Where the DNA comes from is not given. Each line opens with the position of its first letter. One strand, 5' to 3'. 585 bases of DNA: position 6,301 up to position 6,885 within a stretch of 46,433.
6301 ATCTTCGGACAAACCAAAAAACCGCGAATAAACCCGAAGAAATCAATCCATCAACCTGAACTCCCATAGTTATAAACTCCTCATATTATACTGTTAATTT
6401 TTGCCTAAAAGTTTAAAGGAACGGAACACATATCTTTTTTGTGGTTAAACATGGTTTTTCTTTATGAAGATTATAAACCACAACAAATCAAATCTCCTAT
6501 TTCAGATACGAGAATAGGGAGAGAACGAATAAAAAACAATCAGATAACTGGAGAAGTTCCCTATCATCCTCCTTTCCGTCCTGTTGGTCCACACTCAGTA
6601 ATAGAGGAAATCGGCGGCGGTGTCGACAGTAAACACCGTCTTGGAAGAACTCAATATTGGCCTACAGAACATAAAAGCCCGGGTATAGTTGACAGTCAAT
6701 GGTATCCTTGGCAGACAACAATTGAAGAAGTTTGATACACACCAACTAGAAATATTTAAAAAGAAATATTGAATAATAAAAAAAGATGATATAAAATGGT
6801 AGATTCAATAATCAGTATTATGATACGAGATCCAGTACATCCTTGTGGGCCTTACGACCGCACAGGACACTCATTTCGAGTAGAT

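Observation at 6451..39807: Shared N-terminal tag M-(V/P)-(F/L/I)-L-(Y/F)-(E/D/P)-E on at least 7 otherwise dissimilar proteins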

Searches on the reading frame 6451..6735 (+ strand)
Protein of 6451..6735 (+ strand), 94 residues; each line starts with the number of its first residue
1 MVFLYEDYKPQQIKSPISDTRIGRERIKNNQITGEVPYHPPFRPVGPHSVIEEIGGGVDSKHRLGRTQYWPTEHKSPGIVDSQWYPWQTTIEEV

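Call 6: search_protein_families(library=pfam, max_evalue=0.1, proteins=[window:6451-6735:+])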
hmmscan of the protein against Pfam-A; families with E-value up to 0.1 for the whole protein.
window:6451-6735:+ (94 aa): 0 families

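Call 7: search_protein_families(library=phrogs, max_evalue=0.1, proteins=[window:6451-6735:+])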
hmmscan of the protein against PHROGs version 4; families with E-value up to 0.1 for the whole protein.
window:6451-6735:+ (94 aa): 0 families
